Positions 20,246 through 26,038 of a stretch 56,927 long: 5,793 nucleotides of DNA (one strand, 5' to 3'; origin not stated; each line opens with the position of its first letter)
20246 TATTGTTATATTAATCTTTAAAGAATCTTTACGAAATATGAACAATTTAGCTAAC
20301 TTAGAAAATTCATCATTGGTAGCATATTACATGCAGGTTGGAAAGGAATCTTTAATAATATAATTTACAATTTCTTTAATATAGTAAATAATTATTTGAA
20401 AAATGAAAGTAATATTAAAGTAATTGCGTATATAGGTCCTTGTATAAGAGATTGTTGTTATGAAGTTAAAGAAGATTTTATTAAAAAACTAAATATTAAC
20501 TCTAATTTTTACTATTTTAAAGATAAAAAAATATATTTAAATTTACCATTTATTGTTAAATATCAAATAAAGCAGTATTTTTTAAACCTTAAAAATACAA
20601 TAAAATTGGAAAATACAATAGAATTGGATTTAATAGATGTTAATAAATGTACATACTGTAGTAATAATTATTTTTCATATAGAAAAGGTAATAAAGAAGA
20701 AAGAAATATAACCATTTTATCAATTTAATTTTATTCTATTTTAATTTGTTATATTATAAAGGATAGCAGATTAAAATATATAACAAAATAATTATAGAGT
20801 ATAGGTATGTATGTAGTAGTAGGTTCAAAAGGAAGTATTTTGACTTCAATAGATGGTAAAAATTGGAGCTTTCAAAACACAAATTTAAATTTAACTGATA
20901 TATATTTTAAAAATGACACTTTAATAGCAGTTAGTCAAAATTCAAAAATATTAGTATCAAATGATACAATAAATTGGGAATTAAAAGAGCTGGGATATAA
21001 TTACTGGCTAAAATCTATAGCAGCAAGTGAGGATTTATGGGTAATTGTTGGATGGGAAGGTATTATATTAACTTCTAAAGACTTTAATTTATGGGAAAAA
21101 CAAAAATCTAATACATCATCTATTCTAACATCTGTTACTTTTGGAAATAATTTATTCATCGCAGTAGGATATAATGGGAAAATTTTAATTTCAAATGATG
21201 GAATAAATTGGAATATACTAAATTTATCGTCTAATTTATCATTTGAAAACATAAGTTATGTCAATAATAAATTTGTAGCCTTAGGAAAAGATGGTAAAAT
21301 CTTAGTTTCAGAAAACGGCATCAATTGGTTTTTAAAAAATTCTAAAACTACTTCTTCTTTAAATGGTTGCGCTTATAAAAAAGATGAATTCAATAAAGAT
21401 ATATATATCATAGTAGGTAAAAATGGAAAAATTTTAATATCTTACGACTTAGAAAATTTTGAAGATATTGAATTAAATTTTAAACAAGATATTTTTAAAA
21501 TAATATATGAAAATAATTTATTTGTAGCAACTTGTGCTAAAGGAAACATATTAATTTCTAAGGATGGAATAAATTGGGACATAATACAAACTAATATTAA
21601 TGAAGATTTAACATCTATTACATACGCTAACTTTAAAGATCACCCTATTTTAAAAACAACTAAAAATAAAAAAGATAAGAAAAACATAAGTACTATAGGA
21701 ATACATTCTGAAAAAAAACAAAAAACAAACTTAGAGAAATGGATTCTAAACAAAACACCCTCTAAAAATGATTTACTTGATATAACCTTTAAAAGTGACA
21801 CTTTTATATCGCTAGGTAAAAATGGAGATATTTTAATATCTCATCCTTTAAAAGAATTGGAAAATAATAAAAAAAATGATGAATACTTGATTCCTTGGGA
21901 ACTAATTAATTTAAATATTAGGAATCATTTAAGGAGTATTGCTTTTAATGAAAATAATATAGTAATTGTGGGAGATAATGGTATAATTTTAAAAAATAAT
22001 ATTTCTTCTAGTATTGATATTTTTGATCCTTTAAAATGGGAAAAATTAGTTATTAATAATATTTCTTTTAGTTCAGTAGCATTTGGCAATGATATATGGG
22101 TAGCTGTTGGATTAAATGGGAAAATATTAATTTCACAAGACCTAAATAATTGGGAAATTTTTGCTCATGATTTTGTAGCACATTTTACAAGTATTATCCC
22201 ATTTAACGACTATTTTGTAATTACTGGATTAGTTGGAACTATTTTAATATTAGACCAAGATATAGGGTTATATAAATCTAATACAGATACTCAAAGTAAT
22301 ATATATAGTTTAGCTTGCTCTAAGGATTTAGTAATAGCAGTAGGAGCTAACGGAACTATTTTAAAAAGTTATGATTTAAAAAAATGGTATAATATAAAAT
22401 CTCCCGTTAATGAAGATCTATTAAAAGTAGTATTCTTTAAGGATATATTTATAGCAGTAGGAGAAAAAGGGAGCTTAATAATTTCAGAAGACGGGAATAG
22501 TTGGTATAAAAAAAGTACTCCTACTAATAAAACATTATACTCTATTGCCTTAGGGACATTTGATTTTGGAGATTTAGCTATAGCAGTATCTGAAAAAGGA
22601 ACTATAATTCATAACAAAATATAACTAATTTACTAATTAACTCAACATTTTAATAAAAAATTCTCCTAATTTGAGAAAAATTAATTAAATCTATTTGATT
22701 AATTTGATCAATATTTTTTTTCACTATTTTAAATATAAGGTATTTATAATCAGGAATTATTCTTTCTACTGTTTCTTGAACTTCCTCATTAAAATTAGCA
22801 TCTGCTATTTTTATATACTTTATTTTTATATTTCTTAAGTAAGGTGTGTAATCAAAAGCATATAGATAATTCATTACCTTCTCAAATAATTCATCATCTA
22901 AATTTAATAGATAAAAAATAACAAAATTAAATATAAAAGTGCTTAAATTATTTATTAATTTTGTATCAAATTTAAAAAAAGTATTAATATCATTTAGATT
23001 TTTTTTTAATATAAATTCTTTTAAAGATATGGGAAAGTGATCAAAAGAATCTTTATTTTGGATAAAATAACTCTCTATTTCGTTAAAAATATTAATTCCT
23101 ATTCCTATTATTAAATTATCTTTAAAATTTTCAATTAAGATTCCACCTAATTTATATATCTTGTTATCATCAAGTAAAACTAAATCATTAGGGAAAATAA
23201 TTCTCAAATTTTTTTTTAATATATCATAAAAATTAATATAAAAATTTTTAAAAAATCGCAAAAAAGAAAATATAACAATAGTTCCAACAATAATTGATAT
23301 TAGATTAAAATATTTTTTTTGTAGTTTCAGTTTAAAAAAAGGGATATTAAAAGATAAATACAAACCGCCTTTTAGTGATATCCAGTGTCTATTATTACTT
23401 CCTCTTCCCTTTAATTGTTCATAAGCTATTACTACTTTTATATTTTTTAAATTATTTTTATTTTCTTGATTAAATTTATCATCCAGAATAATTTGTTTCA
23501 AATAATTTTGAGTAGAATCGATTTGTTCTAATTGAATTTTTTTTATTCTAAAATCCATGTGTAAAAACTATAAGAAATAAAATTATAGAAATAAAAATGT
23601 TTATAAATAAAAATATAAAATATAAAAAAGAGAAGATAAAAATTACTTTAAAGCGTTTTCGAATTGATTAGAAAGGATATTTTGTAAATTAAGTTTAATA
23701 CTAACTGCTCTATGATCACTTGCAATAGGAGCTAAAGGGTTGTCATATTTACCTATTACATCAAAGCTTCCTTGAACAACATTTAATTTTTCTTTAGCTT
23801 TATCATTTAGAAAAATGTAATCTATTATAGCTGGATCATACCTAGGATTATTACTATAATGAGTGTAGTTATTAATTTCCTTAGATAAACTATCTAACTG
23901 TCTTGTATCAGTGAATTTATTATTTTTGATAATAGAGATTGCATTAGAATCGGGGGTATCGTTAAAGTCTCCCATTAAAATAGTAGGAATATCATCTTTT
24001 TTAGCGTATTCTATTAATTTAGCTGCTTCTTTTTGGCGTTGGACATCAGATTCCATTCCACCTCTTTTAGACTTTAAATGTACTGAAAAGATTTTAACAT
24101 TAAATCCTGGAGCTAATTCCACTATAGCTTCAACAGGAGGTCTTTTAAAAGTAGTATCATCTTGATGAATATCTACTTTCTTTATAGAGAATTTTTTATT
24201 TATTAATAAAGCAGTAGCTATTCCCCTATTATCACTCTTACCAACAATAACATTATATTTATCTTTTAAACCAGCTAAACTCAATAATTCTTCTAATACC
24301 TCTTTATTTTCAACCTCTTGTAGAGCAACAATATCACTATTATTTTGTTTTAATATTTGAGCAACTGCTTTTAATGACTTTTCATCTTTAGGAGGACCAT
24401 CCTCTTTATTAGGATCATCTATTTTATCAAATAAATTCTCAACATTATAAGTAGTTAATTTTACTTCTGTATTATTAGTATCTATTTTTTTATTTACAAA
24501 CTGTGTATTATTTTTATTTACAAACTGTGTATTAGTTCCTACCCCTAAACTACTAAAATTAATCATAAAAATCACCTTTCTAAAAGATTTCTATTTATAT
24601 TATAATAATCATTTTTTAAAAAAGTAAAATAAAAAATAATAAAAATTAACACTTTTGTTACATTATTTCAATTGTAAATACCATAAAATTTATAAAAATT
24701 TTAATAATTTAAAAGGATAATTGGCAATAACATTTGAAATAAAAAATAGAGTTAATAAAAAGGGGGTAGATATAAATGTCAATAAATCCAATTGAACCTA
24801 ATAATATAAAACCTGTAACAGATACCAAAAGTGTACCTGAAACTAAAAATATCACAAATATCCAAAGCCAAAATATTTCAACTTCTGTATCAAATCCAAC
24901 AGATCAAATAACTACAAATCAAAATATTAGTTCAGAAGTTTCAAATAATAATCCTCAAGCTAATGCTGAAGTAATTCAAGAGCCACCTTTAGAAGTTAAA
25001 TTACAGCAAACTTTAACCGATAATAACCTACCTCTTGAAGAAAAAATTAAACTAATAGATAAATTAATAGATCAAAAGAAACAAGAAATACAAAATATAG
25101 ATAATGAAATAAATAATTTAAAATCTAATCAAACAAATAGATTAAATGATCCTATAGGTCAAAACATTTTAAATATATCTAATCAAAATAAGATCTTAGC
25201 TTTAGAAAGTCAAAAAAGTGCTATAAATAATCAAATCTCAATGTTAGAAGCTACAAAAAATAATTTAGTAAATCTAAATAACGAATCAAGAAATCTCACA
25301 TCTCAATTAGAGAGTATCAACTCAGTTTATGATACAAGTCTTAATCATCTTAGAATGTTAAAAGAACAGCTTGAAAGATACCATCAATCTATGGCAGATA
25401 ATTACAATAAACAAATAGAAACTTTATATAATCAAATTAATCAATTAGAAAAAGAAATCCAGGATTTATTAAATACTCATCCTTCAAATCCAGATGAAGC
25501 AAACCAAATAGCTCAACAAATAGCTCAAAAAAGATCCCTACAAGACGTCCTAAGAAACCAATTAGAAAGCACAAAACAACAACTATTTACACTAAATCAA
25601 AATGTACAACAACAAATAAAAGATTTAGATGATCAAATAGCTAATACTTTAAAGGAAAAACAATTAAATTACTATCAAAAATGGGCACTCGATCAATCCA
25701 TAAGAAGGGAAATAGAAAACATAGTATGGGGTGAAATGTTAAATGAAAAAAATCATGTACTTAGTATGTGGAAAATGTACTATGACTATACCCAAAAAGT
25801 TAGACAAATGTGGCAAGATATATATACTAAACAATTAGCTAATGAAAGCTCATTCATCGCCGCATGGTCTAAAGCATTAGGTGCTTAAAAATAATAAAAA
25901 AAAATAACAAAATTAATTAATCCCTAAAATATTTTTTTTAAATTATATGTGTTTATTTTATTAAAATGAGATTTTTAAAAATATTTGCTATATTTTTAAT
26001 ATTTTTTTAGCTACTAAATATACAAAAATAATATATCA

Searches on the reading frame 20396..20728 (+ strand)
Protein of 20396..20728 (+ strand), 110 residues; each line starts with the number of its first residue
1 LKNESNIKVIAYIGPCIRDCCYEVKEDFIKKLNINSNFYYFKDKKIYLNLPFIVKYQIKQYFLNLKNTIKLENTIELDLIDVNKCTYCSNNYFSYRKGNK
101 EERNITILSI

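Call 11: search_protein_families(library=pfam, proteins=[window:20396-20728:+])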
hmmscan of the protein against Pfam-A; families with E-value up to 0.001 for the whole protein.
window:20396-20728:+ (110 aa): 1 family
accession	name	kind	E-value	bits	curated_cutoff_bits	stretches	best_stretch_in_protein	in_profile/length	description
PF02578.20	Cu-oxidase_4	-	5.3e-12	46.1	22.9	1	7-100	141-228/238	Multi-copper polyphenol oxidoreductase laccase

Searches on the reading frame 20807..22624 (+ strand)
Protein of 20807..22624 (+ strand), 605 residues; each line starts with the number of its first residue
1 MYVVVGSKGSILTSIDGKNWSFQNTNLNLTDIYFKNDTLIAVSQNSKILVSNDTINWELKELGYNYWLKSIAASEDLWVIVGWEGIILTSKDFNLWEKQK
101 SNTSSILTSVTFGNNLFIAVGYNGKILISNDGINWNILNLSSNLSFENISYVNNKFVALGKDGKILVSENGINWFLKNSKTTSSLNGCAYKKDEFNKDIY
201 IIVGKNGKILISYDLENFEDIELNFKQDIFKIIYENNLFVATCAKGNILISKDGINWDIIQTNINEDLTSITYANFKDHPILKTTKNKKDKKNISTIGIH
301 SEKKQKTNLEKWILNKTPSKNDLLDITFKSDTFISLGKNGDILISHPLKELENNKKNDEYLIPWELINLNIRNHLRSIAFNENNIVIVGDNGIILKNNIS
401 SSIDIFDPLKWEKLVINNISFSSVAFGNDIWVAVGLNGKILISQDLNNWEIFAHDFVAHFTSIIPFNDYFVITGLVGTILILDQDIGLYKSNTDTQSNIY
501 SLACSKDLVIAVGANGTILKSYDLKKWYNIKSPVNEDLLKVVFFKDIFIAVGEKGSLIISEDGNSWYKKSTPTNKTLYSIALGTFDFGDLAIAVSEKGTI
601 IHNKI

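Call 11: search_protein_families(library=pfam, proteins=[window:20807-22624:+])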
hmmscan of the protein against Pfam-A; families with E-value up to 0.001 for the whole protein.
window:20807-22624:+ (605 aa): 3 families
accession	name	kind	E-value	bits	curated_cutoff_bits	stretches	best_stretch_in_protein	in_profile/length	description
PF19755.4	DUF6242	-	2.2e-08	34.7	29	0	96-174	130-217/217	Domain of unknown function (DUF6242)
PF23366.1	Beta-prop_HVO_0234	-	1.1e-06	28.9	27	0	510-569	202-261/274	HVO_0234-like, beta propeller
PF17773.7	UPF0176_N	-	3.1e-05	24.7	26.2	0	242-262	29-49/92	UPF0176 acylphosphatase like domain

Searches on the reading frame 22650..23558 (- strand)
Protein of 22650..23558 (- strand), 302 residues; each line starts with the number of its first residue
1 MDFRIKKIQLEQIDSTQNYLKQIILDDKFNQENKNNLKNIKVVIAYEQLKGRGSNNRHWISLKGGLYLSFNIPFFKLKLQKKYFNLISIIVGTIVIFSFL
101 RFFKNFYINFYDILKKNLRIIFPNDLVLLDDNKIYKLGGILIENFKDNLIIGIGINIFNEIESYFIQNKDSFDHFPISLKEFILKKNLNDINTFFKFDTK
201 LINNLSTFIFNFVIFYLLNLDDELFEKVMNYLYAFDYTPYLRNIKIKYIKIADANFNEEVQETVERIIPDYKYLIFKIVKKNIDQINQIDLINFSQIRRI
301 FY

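Call 38: search_protein_families(library=pfam, proteins=[window:22650-23558:-], max_evalue=0.001)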
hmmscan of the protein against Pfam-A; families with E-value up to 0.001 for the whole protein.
window:22650-23558:- (302 aa): 2 families
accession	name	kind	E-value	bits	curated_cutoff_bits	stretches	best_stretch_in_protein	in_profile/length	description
PF03099.24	BPL_LplA_LipB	-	1.1e-09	38.7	21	1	13-156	5-133/133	Biotin/lipoate A/B protein ligase family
PF20619.3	DUF6804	-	0.00058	20.4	27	0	52-99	44-90/91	Family of unknown function (DUF6804)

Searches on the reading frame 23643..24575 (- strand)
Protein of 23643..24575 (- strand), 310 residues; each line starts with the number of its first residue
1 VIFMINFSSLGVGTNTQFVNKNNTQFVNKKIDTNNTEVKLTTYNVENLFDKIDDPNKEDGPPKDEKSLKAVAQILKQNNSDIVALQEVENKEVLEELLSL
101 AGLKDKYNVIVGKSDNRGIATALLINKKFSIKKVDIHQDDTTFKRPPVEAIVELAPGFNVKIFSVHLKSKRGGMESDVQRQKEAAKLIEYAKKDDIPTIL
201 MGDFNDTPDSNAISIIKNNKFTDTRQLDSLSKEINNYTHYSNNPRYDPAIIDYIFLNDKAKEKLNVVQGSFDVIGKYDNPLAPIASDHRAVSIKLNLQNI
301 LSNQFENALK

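Call 39: search_protein_families(library=pfam, proteins=[window:23643-24575:-], max_evalue=0.001)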
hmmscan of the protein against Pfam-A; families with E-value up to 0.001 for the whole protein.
window:23643-24575:- (310 aa): 2 families
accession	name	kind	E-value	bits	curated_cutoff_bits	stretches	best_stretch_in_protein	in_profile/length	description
PF03372.29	Exo_endo_phos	-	2e-19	70.7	24.5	1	42-288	2-225/225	Endonuclease/Exonuclease/phosphatase family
PF19580.5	Exo_endo_phos_3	-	4.7e-15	55.8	27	1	41-214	3-204/311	Endonuclease/Exonuclease/phosphatase family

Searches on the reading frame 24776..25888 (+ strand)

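Call 39: search_protein_families(library=pfam, proteins=[window:24776-25888:+], max_evalue=0.001)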
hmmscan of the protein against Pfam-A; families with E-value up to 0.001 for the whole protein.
window:24776-25888:+ (370 aa): 1 family
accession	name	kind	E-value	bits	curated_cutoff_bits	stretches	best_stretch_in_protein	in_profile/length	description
PF08946.15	Osmo_CC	-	0.00064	20.4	24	0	208-236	15-43/46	Osmosensory transporter coiled coil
